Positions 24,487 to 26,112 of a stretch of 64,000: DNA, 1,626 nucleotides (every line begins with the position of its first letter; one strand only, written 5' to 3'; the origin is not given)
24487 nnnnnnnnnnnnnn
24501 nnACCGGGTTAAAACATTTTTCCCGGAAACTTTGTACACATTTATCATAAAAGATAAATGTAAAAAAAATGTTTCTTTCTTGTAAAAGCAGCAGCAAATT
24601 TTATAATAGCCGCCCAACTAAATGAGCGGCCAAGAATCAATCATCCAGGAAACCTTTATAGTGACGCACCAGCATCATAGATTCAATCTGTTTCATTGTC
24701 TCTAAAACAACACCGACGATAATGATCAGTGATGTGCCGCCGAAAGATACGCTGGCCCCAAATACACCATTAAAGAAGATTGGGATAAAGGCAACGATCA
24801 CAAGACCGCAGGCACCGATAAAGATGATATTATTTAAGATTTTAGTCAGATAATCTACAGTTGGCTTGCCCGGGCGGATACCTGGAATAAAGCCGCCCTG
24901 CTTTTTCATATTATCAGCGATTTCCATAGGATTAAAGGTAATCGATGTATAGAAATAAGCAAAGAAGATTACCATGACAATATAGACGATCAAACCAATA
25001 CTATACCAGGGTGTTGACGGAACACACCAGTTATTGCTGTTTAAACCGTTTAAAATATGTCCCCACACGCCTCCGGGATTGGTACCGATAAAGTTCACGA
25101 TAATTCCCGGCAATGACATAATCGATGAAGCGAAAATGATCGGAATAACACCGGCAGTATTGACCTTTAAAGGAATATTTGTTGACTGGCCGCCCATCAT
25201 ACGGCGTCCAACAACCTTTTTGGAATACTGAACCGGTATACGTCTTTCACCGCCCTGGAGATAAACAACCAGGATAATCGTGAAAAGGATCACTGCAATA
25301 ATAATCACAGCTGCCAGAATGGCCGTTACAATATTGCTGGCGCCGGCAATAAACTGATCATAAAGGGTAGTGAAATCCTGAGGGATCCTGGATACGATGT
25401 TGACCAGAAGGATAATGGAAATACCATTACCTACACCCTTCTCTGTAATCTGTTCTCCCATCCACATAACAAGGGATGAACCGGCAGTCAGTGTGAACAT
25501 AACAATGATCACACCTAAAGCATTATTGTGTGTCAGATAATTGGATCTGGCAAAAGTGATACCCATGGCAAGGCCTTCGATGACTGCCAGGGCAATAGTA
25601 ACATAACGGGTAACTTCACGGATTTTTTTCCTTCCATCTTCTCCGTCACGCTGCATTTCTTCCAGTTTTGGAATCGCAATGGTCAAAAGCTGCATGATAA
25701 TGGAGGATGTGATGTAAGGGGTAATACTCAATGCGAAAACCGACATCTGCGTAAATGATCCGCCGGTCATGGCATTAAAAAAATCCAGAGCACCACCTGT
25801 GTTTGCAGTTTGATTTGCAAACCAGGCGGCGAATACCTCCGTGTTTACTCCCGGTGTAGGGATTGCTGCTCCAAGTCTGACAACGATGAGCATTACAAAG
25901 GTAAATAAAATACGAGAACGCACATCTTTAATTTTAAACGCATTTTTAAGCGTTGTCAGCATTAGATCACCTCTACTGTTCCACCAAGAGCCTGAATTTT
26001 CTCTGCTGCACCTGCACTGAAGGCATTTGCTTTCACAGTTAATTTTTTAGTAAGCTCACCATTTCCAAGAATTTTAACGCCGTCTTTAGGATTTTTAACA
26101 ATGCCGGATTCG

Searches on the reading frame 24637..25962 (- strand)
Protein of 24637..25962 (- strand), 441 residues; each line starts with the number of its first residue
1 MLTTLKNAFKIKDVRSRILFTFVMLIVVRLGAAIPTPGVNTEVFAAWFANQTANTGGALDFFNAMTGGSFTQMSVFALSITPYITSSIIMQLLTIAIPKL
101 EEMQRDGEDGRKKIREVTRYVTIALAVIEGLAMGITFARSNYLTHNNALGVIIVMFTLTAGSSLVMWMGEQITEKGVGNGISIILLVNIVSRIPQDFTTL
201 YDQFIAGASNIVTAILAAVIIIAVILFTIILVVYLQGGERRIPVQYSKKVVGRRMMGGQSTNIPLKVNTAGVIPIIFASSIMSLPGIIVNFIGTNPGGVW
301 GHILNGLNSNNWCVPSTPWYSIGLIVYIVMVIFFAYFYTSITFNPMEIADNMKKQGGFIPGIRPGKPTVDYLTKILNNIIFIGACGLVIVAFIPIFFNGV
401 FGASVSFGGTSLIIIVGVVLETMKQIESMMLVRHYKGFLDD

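Call 55: search_protein_families(library=pfam, proteins=[window:24637-25962:-], max_evalue=0.00001)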
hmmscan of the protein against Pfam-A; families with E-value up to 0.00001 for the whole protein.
window:24637-25962:- (441 aa): 1 family
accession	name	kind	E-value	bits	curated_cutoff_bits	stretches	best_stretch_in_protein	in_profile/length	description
PF00344.25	SecY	-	2.9e-111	372.1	32.2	1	74-423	1-306/306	SecY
